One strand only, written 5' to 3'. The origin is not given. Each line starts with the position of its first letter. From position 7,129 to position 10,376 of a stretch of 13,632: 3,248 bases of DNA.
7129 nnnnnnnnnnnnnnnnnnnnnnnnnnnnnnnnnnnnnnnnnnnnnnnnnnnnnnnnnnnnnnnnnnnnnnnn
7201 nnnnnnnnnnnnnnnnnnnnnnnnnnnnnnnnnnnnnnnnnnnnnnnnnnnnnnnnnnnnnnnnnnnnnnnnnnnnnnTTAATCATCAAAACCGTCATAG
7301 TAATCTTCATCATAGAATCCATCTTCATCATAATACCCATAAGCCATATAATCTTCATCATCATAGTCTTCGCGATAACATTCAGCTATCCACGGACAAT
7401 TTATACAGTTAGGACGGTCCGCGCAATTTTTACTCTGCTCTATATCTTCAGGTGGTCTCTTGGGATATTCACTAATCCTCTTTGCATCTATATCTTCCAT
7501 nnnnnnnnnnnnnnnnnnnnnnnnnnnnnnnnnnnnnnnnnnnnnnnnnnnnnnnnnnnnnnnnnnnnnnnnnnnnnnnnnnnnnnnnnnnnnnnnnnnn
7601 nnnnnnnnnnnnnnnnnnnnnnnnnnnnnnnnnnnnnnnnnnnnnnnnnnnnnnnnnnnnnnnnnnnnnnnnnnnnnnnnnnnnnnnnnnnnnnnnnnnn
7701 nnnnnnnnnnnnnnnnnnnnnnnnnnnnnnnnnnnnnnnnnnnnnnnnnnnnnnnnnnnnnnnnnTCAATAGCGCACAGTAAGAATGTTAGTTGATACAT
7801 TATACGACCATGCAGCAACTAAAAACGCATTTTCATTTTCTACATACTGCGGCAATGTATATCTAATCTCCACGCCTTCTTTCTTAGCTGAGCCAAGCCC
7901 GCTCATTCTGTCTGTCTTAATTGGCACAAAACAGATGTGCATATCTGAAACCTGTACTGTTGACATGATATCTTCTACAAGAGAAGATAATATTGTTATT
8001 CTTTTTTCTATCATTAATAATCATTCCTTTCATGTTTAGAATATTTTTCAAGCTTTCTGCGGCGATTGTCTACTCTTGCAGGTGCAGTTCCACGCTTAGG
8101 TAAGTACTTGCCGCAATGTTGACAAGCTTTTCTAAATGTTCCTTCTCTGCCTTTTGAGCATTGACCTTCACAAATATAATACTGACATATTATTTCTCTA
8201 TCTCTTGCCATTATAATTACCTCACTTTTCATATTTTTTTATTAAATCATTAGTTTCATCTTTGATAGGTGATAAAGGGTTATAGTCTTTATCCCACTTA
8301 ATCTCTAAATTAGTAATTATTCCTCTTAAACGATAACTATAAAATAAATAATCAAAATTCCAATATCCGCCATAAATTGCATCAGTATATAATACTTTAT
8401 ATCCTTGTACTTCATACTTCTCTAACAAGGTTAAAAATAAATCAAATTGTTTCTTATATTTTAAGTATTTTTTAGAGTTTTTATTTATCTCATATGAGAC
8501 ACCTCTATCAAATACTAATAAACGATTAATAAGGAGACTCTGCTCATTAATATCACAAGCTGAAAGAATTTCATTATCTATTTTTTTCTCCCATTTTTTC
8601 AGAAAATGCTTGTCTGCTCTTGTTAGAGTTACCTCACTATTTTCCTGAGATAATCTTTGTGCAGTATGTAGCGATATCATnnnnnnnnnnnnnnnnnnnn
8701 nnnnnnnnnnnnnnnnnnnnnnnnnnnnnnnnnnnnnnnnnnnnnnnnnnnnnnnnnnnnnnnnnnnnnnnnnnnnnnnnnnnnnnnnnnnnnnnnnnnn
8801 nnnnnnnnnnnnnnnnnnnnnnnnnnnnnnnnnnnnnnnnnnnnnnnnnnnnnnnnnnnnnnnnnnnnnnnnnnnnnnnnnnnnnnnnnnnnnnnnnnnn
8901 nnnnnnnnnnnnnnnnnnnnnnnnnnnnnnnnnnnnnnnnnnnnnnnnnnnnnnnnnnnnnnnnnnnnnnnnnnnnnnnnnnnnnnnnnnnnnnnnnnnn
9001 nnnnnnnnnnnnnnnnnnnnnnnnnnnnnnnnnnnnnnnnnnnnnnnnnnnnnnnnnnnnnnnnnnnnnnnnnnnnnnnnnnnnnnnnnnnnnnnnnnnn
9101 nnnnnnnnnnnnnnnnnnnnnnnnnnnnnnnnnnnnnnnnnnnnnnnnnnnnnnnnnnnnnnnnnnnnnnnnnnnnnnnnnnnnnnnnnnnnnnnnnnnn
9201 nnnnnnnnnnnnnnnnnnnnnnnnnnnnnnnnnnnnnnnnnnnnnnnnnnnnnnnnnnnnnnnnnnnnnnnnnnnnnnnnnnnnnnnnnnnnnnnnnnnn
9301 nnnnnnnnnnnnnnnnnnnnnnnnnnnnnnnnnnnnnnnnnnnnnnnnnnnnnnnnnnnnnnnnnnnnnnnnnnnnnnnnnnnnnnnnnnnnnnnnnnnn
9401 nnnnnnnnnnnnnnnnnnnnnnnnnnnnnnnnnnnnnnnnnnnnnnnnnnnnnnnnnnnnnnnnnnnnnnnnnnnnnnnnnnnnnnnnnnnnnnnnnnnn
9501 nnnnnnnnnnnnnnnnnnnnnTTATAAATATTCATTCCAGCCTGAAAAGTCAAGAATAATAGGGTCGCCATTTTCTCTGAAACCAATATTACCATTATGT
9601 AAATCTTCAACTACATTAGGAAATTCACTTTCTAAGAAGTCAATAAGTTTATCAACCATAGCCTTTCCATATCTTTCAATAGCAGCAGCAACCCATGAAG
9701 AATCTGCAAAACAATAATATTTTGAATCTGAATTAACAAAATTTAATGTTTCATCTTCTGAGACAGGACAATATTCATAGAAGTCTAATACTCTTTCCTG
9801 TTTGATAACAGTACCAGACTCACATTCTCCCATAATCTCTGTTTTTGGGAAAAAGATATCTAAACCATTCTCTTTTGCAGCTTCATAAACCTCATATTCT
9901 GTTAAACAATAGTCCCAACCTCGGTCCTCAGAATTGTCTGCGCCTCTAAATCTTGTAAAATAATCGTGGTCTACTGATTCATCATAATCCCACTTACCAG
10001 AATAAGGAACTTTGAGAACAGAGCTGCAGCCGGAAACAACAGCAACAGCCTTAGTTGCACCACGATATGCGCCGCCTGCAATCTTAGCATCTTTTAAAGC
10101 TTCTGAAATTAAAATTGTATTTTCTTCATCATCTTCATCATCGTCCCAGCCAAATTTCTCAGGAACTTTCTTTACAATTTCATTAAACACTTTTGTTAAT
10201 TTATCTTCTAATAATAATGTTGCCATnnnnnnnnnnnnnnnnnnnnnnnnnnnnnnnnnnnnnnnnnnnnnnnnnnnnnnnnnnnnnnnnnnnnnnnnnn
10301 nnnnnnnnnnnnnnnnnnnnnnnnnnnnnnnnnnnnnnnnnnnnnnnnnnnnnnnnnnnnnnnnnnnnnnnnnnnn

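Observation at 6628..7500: Cluster of three strongly acidic small proteins: candidate DNA mimics or anti-restriction module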

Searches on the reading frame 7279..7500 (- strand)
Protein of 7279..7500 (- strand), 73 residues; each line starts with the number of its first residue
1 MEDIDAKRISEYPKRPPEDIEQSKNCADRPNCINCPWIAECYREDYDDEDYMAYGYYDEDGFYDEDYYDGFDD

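Call 5: search_protein_families(library=pfam, proteins=[window:7279-7500:-], max_evalue=0.1)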
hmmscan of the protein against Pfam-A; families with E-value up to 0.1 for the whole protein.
window:7279-7500:- (73 aa): 0 families

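Call 6: search_protein_families(library=phrogs, proteins=[window:7279-7500:-], max_evalue=0.1)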
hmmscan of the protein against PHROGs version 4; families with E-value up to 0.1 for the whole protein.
window:7279-7500:- (73 aa): 0 families

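Call 24: find_homologous_proteins(query=window:7279-7500:-, max_evalue=0.01)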
Query window:7279-7500:- (73 aa): 6 proteins with E <= 0.01 among 6 candidates.
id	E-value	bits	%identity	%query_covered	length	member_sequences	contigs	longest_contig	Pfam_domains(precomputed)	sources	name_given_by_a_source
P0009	1.6e-39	151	90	100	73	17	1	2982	-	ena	-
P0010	2.0e-30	122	92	68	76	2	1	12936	-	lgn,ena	-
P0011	6.6e-29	117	72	100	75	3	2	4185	-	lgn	-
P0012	1.1e-27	113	62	73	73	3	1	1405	-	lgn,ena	-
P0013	6.0e-27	111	68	100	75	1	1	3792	-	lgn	-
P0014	4.7e-25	105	67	100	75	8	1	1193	-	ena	-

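Call 26: find_encoding_contigs(protein=P0010, flank=10000)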
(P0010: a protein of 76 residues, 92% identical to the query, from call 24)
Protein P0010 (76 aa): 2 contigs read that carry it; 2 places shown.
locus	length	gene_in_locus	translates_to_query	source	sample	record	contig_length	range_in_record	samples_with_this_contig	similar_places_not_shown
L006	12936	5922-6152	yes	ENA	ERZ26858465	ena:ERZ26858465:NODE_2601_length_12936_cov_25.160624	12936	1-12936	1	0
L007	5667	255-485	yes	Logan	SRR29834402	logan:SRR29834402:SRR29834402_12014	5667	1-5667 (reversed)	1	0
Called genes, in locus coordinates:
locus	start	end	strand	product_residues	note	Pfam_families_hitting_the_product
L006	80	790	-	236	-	-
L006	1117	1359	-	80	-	PF08222:HTH_CodY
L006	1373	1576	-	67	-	-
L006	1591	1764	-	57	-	-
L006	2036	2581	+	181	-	-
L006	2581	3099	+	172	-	-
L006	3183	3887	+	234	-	-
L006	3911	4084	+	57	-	-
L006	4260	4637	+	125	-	-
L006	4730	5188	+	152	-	-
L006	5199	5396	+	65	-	-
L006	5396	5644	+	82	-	-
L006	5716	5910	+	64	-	-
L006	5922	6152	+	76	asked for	-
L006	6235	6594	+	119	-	-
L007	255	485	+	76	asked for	-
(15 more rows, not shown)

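Call 53: search_protein_families(library=ncbifam, proteins=[window:7279-7500:-], max_evalue=0.05)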
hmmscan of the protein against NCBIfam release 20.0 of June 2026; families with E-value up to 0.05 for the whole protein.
window:7279-7500:- (73 aa): 0 families

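Call 65: predict_structure(alignment_id=A2)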
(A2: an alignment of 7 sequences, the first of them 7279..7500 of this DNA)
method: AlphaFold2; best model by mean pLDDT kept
length: 73 residues; sequences in the alignment: 7
mean_pLDDT: 49.9   pTM: 0.21
mean pLDDT of the five models: 49.9, 47.9, 47.0, 44.5, 44.4
residues with pLDDT >= 90: 0; 70-90: 0; 50-70: 34; < 50: 39
segments of 3 or more residues with pLDDT < 50: 2-9, 43-65, 68-73
pLDDT, mean of each block of 10 residues (from residue 1): 47 59 60 57 45 40 45 40
secondary structure, 60 per line:
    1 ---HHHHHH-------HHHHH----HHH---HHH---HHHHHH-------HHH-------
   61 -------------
elements in order: H4-9 H17-21 H38-43

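Call 66: search_solved_structures(query=A2, max_evalue=10, show_alignments=3)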
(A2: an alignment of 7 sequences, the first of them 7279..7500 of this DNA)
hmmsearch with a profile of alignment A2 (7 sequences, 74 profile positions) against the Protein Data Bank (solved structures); distinct sequences matched with E-value up to 10: 2.
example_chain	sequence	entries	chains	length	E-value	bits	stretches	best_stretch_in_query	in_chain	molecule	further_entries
2k7r_A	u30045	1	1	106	0.033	17.5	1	4-43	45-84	Primosomal protein dnaI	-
4m4w_J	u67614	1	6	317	0.22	14.8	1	4-43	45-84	Primosomal protein DnaI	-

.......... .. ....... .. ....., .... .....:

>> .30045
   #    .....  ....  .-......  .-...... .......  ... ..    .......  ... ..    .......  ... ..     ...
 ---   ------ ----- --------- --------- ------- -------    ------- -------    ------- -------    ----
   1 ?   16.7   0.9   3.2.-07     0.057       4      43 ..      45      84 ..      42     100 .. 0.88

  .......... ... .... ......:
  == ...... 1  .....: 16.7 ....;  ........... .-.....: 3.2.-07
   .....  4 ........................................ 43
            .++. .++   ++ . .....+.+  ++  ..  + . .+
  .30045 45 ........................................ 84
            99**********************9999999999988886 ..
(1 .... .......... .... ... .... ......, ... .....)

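Call 67: search_protein_families(library=pfam, alignment_id=A2, max_evalue=10)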
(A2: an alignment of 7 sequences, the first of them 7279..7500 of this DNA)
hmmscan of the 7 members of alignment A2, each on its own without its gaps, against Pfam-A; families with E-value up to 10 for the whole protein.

A. member 1, window:7279-7500:- (73 aa): 0 families

B. families by the number of members that match (of 7 scanned): 2 families
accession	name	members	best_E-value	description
PF02430.21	AMA-1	1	0.018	Apical membrane antigen 1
PF09402.16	MSC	1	0.11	Man1-Src1p-C-terminal domain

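Call 97: search_protein_families(library=padloc, proteins=[window:7279-7500:-], max_evalue=0.01)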
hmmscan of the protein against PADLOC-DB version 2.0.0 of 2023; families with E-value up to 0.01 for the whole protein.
window:7279-7500:- (73 aa): 0 families

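Call 115: search_dna_similar(query=window:7279-7500:-, collection=phages, mode=protein, max_evalue=1)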
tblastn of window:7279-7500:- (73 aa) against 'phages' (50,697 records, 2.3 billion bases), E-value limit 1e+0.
No match.

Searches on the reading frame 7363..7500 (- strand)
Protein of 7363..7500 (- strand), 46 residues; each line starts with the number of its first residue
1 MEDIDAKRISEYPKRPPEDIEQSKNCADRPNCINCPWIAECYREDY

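Call 69: search_protein_families(library=pfam, proteins=[window:7363-7500:-], max_evalue=10)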
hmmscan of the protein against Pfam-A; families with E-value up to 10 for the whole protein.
seq(46 aa): 0 families

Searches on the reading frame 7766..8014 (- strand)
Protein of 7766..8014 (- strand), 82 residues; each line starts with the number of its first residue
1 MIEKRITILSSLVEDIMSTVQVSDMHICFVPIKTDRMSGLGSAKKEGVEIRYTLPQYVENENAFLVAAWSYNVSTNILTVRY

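Call 5: search_protein_families(library=pfam, proteins=[window:7766-8014:-], max_evalue=0.1)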
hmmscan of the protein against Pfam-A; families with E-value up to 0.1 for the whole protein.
window:7766-8014:- (82 aa): 0 families

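Call 6: search_protein_families(library=phrogs, proteins=[window:7766-8014:-], max_evalue=0.1)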
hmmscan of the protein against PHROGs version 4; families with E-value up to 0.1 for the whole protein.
window:7766-8014:- (82 aa): 1 family
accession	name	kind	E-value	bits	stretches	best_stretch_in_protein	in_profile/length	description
phrog_3382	-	other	0.022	15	1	33-60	18-45/207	methyltransferase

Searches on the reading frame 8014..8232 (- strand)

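Call 5: search_protein_families(library=pfam, proteins=[window:8014-8232:-], max_evalue=0.1)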
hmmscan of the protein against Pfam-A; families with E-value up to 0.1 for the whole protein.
window:8014-8232:- (72 aa): 0 families

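Call 6: search_protein_families(library=phrogs, proteins=[window:8014-8232:-], max_evalue=0.1)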
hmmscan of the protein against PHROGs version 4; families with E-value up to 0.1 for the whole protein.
window:8014-8232:- (72 aa): 1 family
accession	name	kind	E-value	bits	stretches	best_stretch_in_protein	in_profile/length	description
phrog_8315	-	unknown function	0.012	16.9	1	15-42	7-32/62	-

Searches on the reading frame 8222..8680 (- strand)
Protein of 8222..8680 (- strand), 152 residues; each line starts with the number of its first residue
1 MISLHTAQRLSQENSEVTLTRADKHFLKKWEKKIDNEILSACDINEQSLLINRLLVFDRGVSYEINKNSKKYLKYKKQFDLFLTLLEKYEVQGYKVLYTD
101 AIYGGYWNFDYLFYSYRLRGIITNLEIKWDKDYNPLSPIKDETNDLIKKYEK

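Call 5: search_protein_families(library=pfam, proteins=[window:8222-8680:-], max_evalue=0.1)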
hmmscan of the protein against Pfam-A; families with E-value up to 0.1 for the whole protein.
window:8222-8680:- (152 aa): 0 families

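Call 6: search_protein_families(library=phrogs, proteins=[window:8222-8680:-], max_evalue=0.1)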
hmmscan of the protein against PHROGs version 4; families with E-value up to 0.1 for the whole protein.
window:8222-8680:- (152 aa): 1 family
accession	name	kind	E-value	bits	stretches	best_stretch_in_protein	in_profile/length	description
phrog_24466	-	unknown function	0.025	14.2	1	49-91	171-213/597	-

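Call 53: search_protein_families(library=ncbifam, proteins=[window:8222-8680:-], max_evalue=0.05)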
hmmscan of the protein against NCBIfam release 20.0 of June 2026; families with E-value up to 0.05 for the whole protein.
window:8222-8680:- (152 aa): 0 families

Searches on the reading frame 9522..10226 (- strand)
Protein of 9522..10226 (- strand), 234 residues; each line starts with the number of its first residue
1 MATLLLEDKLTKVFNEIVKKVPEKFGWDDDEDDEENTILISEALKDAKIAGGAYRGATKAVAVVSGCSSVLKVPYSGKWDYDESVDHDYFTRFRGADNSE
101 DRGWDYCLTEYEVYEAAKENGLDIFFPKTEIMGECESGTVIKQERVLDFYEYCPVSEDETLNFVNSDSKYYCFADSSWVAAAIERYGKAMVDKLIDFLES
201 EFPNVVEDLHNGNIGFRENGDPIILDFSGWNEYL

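Call 5: search_protein_families(library=pfam, proteins=[window:9522-10226:-], max_evalue=0.1)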
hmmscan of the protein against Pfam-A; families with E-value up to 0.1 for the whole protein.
window:9522-10226:- (234 aa): 0 families

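Call 6: search_protein_families(library=phrogs, proteins=[window:9522-10226:-], max_evalue=0.1)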
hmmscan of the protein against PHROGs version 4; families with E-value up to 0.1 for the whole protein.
window:9522-10226:- (234 aa): 2 families
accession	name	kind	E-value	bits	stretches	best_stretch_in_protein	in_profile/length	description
phrog_14967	-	unknown function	0.034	15.3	1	36-60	17-41/47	-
phrog_25854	-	unknown function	0.081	13.3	0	141-196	148-202/323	-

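Call 53: search_protein_families(library=ncbifam, proteins=[window:9522-10226:-], max_evalue=0.05)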
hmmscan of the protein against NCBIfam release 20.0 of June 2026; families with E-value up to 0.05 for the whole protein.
window:9522-10226:- (234 aa): 0 families

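Call 97: search_protein_families(library=padloc, proteins=[window:9522-10226:-], max_evalue=0.01)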
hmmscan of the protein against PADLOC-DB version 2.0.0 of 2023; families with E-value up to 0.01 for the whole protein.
window:9522-10226:- (234 aa): 0 families
